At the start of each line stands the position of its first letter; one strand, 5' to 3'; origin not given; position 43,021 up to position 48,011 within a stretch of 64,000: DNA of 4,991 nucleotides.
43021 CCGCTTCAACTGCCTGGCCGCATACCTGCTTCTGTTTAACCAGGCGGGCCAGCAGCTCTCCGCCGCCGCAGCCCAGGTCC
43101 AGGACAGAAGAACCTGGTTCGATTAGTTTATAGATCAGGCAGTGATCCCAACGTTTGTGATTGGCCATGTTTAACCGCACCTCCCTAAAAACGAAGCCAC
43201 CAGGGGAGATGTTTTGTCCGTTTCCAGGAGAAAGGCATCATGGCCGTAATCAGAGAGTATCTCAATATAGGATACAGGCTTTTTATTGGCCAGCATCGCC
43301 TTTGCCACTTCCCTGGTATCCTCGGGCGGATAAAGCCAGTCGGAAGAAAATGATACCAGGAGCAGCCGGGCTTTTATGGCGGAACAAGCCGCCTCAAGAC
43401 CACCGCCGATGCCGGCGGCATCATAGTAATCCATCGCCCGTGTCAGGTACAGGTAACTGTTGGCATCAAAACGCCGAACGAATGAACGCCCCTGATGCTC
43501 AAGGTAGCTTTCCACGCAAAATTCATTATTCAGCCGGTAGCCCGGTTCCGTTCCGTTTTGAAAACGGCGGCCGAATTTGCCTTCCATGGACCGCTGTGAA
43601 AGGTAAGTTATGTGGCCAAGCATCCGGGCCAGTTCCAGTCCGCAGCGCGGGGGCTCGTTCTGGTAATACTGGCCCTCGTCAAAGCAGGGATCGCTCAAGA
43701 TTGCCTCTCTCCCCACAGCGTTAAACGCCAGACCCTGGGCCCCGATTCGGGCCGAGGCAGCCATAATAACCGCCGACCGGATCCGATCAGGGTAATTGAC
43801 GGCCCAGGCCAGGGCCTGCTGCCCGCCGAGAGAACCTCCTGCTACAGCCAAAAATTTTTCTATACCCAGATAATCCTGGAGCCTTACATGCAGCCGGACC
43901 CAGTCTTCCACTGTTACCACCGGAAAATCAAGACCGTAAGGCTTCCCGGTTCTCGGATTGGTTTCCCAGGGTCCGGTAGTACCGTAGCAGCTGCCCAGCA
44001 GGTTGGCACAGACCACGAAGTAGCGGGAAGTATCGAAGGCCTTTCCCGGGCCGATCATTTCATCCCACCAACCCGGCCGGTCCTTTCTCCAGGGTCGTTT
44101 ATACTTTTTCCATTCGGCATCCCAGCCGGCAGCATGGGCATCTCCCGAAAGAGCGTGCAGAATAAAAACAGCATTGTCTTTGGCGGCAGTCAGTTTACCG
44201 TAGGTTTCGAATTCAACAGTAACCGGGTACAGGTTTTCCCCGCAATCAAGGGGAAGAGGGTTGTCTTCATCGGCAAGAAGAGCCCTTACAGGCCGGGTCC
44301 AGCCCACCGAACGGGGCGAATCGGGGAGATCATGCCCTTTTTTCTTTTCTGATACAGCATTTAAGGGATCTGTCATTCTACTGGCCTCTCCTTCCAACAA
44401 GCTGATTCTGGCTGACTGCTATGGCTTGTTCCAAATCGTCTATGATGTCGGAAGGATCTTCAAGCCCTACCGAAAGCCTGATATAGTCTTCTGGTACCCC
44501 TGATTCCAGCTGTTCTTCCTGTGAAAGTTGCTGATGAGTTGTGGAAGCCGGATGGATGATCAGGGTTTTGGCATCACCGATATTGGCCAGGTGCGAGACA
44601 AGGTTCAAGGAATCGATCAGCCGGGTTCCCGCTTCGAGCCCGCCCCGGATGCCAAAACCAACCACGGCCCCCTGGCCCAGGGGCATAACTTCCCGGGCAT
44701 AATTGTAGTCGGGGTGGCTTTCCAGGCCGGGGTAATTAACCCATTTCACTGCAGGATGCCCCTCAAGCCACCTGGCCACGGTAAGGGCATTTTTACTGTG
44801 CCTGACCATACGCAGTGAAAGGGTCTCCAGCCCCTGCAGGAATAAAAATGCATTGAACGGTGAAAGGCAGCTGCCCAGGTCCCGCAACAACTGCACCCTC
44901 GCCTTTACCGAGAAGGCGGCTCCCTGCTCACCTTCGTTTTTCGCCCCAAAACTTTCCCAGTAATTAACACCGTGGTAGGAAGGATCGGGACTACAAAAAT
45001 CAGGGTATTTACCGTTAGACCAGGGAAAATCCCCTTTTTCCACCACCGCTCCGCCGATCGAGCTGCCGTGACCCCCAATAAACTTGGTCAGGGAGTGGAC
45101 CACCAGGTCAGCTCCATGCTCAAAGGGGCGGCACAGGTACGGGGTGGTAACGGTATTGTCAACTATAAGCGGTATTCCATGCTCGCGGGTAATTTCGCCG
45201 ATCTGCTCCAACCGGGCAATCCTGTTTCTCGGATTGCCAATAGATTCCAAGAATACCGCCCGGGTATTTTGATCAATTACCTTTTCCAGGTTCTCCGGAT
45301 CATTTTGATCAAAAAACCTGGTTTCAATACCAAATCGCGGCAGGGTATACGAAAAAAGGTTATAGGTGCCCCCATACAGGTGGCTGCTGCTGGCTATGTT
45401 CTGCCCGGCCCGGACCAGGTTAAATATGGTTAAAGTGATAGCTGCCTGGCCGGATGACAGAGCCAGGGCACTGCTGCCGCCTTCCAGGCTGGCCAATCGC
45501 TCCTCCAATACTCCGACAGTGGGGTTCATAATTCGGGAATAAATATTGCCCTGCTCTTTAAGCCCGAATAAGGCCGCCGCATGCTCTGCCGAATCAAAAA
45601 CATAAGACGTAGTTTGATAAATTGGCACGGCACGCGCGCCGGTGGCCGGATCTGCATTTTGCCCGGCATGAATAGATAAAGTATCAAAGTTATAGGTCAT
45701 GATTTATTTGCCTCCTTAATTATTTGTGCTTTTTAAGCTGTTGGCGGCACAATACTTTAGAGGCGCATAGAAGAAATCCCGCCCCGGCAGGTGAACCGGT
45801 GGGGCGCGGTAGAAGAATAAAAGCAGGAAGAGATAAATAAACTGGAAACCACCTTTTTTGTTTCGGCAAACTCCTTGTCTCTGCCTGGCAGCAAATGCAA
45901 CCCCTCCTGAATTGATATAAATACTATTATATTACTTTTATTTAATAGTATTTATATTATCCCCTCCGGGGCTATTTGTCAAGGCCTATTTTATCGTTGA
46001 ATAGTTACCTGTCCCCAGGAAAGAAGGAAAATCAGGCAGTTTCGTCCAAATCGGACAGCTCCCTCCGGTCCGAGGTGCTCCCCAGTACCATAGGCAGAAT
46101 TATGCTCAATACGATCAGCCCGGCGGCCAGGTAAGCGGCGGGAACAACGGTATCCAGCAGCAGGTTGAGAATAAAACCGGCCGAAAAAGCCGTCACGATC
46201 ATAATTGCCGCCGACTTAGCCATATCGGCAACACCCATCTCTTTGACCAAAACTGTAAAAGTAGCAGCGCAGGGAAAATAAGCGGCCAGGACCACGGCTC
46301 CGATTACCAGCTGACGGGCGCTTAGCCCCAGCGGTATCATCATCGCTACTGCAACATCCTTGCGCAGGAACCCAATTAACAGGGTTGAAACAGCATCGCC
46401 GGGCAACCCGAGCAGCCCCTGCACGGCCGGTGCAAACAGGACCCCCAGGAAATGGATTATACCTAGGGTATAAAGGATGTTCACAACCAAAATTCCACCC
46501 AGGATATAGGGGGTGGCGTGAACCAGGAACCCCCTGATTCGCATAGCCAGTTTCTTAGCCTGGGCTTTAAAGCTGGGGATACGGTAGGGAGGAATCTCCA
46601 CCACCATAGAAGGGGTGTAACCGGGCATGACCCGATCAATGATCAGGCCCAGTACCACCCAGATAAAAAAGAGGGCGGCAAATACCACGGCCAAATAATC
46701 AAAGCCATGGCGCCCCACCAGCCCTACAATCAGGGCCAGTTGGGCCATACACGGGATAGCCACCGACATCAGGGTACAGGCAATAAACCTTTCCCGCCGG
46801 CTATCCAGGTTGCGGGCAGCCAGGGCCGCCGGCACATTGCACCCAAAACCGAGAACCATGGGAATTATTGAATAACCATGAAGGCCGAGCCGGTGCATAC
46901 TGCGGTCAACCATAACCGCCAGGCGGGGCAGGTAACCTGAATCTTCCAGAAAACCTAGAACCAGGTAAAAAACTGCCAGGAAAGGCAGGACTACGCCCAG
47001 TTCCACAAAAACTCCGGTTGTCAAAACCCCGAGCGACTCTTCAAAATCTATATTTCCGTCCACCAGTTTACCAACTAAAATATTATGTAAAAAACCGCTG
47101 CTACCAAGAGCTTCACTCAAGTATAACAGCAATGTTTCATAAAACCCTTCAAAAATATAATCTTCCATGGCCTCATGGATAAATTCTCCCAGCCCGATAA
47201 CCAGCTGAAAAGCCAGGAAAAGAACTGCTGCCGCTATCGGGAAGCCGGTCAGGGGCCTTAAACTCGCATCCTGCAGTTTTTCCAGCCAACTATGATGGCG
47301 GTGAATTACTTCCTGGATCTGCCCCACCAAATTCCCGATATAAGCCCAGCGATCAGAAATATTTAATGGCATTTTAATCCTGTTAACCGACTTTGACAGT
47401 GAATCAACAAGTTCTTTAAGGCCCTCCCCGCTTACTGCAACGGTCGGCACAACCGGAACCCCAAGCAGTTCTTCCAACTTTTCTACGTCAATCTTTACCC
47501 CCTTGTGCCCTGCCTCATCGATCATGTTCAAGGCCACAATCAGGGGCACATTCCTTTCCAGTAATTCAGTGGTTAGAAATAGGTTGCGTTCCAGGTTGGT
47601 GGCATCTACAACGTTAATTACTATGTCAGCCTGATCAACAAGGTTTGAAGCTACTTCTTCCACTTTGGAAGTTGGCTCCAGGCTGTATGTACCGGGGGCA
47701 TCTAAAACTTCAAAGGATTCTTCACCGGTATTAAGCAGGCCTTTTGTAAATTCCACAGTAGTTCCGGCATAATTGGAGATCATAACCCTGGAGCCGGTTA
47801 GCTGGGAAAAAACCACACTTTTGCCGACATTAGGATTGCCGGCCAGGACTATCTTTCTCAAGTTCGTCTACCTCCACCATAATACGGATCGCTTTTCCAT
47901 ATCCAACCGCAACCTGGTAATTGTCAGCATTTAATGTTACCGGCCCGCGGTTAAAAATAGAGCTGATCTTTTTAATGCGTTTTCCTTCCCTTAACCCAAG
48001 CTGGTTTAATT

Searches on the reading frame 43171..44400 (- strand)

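Call 6: search_protein_families(library=pfam, proteins=[window:43171-44400:-], max_evalue=0.001)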
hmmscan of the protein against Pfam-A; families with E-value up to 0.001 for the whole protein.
window:43171-44400:- (409 aa): 2 families
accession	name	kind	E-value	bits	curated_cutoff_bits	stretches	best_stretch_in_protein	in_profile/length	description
PF00561.26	Abhydrolase_1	-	2.6e-21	76.8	25.8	1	77-393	2-244/245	alpha/beta hydrolase fold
PF12146.15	Hydrolase_4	-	0.00011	22.1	27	0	184-377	78-225/239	Serine aminopeptidase, S33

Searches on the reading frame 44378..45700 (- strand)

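Call 6: search_protein_families(library=pfam, proteins=[window:44378-45700:-], max_evalue=0.001)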
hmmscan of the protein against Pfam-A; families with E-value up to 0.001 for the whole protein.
window:44378-45700:- (440 aa): 3 families
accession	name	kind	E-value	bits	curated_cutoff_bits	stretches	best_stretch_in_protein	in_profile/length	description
PF01053.26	Cys_Met_Meta_PP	-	1.2e-135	452.3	27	1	6-427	1-380/381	Cys/Met metabolism PLP-dependent enzyme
PF00155.27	Aminotran_1_2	-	5.5e-08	32.8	19.7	1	62-183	44-187/361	Aminotransferase class I and II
PF01041.23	DegT_DnrJ_EryC1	-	5.4e-05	23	19.8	1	59-181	23-145/360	DegT/DnrJ/EryC1/StrS aminotransferase family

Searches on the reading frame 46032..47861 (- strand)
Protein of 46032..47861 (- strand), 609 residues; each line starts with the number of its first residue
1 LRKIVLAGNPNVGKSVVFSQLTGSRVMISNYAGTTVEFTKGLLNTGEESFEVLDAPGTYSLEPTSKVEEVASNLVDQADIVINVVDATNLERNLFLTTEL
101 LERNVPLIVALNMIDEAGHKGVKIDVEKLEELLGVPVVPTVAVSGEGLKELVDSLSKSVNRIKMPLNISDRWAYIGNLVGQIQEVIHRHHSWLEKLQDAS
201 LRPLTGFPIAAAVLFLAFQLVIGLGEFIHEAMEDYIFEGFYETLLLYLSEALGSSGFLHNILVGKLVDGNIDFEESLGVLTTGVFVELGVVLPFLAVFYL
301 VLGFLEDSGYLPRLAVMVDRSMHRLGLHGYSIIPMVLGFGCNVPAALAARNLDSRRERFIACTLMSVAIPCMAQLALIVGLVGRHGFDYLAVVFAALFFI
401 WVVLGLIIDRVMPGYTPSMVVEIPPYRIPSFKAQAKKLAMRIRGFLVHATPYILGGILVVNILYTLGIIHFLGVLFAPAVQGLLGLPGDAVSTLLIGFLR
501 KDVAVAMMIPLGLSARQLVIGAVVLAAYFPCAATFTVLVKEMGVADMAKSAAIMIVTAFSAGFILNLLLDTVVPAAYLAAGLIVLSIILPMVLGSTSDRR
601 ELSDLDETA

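Call 6: search_protein_families(library=pfam, proteins=[window:46032-47861:-], max_evalue=0.001)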
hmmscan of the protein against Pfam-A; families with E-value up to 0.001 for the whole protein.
window:46032-47861:- (609 aa): 7 families
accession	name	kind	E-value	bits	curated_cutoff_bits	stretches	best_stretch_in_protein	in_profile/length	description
PF02421.24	FeoB_N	-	1.2e-54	184.5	27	1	3-154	2-155/156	Ferrous iron transport protein B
PF07670.19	Gate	-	6.9e-30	104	29.6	2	290-383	3-102/104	Nucleoside recognition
PF01926.29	MMR_HSR1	-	1.4e-18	67.5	21.9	1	3-112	1-112/113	50S ribosome-binding GTPase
PF07664.17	FeoB_C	-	1.1e-07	31.9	26.6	1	393-440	4-53/54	Ferrous iron transport protein B C terminus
PF00009.33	GTP_EFTU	-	2.3e-06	27.8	26.5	1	33-158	54-185/188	Elongation factor Tu GTP binding domain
PF09439.16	SRPRB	-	0.00027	20.8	25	1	2-102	4-97/178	Signal recognition particle receptor beta subunit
PF00025.27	Arf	-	0.00085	19.3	22.3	0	3-158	16-173/174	ADP-ribosylation factor family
